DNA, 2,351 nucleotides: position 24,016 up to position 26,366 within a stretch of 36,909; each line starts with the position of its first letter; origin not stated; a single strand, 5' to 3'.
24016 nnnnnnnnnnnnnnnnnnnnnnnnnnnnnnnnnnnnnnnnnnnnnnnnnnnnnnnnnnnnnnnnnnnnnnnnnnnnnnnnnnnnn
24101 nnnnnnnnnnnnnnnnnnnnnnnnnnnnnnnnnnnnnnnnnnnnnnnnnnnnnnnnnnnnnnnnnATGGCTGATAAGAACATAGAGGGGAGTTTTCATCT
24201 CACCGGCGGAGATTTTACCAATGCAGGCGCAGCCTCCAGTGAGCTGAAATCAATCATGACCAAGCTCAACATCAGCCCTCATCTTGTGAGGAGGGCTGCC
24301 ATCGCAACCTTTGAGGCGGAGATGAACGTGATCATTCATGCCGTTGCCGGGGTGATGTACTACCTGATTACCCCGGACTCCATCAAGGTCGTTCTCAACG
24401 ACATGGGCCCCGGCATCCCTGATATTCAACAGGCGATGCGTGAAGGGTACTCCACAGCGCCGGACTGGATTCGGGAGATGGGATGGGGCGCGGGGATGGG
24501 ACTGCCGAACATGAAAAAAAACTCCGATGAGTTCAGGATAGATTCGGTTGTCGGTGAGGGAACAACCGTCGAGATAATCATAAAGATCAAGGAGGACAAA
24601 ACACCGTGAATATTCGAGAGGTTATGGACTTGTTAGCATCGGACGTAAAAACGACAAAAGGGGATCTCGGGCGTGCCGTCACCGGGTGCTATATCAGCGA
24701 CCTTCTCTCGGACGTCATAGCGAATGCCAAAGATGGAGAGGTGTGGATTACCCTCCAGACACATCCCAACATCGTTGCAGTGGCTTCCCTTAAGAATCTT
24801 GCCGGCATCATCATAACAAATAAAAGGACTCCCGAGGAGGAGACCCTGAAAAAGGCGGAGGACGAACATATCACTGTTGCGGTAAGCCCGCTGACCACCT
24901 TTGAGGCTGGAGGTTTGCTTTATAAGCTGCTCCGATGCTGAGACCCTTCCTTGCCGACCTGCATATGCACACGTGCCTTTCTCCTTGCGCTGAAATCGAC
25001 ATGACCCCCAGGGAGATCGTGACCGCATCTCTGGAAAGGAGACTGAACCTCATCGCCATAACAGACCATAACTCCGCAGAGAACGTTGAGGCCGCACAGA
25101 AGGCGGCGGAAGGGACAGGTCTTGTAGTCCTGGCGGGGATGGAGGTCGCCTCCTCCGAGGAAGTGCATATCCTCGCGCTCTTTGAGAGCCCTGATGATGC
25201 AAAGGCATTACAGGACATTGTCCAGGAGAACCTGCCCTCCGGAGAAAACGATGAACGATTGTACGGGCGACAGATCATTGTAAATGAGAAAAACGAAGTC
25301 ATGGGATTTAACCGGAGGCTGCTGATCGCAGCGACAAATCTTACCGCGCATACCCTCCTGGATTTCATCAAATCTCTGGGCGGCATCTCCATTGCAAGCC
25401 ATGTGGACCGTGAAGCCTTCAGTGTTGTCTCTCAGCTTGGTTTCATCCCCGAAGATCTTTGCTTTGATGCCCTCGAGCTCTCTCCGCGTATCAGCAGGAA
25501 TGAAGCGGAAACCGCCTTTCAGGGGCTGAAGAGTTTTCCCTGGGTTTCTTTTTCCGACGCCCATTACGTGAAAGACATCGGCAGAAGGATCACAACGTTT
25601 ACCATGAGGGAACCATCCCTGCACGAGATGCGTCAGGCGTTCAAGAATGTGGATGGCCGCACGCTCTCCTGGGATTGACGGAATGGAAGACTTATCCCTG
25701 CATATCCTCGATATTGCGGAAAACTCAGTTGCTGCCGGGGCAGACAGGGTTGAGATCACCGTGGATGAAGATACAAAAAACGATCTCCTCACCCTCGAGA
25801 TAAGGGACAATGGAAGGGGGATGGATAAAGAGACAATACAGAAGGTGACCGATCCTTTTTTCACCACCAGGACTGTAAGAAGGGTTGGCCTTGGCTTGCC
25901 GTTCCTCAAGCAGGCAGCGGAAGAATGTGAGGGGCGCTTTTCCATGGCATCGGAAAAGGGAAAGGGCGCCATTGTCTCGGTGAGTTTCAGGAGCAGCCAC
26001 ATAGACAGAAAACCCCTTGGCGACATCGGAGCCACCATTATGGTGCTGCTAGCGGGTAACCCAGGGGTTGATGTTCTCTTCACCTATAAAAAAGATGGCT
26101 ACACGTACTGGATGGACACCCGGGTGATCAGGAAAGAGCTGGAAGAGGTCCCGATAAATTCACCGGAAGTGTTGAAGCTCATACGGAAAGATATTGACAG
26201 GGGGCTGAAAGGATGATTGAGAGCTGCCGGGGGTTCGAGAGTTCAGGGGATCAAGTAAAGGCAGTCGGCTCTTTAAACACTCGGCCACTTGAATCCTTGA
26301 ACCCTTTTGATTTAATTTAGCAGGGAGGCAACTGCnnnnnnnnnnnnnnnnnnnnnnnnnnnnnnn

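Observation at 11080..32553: Complex I locus split in two: an EFG-less nuoA-N operon faces a divergent operon that supplies a NuoE/F/G-like module behind a signalling cassette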

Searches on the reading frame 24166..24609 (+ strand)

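Call 3: search_protein_families(library=pfam, proteins=[window:24166-24609:+])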
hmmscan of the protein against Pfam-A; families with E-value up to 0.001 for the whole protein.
window:24166-24609:+ (147 aa): 2 families
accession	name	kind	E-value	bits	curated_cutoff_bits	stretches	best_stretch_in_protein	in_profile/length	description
PF13581.12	HATPase_c_2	-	4.3e-07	30.4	27.4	1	19-138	7-126/127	Histidine kinase-like ATPase domain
PF02518.31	HATPase_c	-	2.5e-05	25.1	26.4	1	52-141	26-109/111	Histidine kinase-, DNA gyrase B-, and HSP90-like ATPase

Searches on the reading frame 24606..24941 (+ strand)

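Call 3: search_protein_families(library=pfam, proteins=[window:24606-24941:+])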
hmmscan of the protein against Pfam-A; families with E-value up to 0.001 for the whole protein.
window:24606-24941:+ (111 aa): 1 family
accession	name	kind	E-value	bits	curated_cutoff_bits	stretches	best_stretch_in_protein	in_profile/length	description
PF07085.17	DRTGG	-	4.6e-05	23.6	25.2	1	34-102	31-99/105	DRTGG domain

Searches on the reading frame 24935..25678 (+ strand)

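Call 3: search_protein_families(library=pfam, proteins=[window:24935-25678:+])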
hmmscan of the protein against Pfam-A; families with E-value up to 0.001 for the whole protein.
window:24935-25678:+ (247 aa): 1 family
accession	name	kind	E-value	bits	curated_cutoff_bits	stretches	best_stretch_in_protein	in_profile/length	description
PF02811.25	PHP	-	3.9e-09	37.5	26.4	1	8-104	1-95/164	PHP domain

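Call 8: search_protein_families(library=ncbifam, proteins=[window:24935-25678:+])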
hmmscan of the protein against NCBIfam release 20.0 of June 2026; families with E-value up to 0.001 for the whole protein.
window:24935-25678:+ (247 aa): 10 families
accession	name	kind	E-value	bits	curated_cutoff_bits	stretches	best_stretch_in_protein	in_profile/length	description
NF045780.1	TrlF_fam_ATP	equivalog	1e-15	57.6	350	1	7-101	8-117/944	TrlF family AAA-like ATPase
NF038032.1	CehA_McbA_metalo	domain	4.7e-11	42.7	80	1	7-82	5-77/315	CehA/McbA family metallohydrolase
NF047791.1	RNaseRnm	equivalog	1e-10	41.3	375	1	6-98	2-95/275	RNase RNM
NF041577.1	nside_bi_sphtase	equivalog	1.4e-10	40.8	400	1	7-89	4-86/276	3',5'-nucleoside bisphosphate phosphatase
NF042955.1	Ppl_antiphage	equivalog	1.6e-09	36.3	1000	1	5-238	5-234/882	anti-phage protein Ppl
NF045781.1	Spaf1101_AAA_ATP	equivalog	5.8e-08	31.6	475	1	33-240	102-300/836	Spaf_1101 family AAA-like ATPase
NF041661.1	Cycl_ph_dihydrol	equivalog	0.00011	21.6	500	1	8-98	1-92/259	phosphoribosyl 1,2-cyclic phosphate 1,2-diphosphodiesterase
TIGR01405.1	polC_Gram_pos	equivalog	0.00022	19.1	1043.45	1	8-77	106-174/1211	DNA polymerase III subunit alpha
NF004981.0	PRK06361.1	equivalog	0.00032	20.1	117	1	7-71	2-71/217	histidinol phosphate phosphatase domain-containing protein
TIGR01856.1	hisJ_fam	subfamily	0.00055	19.7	90.2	0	8-49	2-41/252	histidinol-phosphatase HisJ family protein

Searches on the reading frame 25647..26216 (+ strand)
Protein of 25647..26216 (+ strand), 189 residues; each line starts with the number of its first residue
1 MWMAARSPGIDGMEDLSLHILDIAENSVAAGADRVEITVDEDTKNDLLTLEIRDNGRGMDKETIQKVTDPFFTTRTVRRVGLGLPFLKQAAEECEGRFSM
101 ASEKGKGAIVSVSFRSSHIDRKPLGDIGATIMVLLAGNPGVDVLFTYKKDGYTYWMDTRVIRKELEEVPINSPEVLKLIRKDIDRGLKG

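Call 3: search_protein_families(library=pfam, proteins=[window:25647-26216:+])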
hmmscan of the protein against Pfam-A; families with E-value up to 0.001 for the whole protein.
window:25647-26216:+ (189 aa): 3 families
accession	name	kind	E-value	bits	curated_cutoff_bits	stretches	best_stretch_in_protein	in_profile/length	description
PF02518.31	HATPase_c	-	1.7e-16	61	26.4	1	20-115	10-108/111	Histidine kinase-, DNA gyrase B-, and HSP90-like ATPase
PF13589.12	HATPase_c_3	-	2.6e-07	31.2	25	1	20-68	7-54/137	Histidine kinase-, DNA gyrase B-, and HSP90-like ATPase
PF13581.12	HATPase_c_2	-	0.0003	21.2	27.4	1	33-96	54-114/127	Histidine kinase-like ATPase domain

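Call 8: search_protein_families(library=ncbifam, proteins=[window:25647-26216:+])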
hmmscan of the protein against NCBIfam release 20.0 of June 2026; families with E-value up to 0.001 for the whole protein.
window:25647-26216:+ (189 aa): 57 families (the best 25 are shown)
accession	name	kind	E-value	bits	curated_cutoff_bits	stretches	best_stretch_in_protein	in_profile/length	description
NF008468.0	PRK11360.1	equivalog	1.3e-15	56.8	646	1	20-118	511-610/616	two-component system sensor histidine kinase AtoS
NF010411.0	PRK13837.1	equivalog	3e-13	48.7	647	1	44-114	604-673/828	two-component system VirA-like sensor kinase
NF007688.0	PRK10364.1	equivalog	2e-11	43.3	479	1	20-114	356-449/460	two-component system sensor histidine kinase ZraS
NF052573.1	HisKinEspAMyxo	equivalog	2.1e-11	42.6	1400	1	32-120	525-615/755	serine histidine kinase EspA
NF038348.1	T2SS_HK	subfamily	7e-11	41.2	450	1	26-113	482-570/574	histidine kinase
NF010076.0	PRK13557.1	subfamily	5.3e-10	38.3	631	1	40-118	317-396/540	histidine kinase famiy protein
NF038334.1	malate_HK_MalK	exception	1e-09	37.6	800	1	26-113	437-522/533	malate sensor histidine kinase MalK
NF053867.1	SprKinKinDBac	equivalog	1.5e-09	36.8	775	1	20-116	402-497/500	sporulation kinase KinD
NF008298.1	PRK11086.1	subfamily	1.8e-09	36.6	520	1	29-113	437-522/529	DcuS/MalK family sensor histidine kinase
NF046020.1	HisKinCckABruc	equivalog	1.8e-09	36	1000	1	32-112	622-703/868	cell cycle histidine kinase CckA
NF052574.1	HisKinEspCMyxo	equivalog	1.9e-09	36.3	1200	1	34-113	557-634/785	serine histidine kinase EspC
NF008312.0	PRK11100.1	equivalog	2.9e-09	36.3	356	1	21-116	375-474/477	two-component system sensor histidine kinase CreC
TIGR02966.1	phoR_proteo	equivalog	3.6e-09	36.1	334.2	1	16-114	230-333/333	phosphate regulon sensor histidine kinase PhoR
TIGR02916.1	PEP_his_kin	equivalog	3.6e-09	35.7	300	1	20-112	584-676/679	XrtA/PEP-CTERM system histidine kinase PrsK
TIGR02938.1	nifL_nitrog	equivalog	4.5e-09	35.4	242.45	1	19-115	394-493/494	nitrogen fixation negative regulator NifL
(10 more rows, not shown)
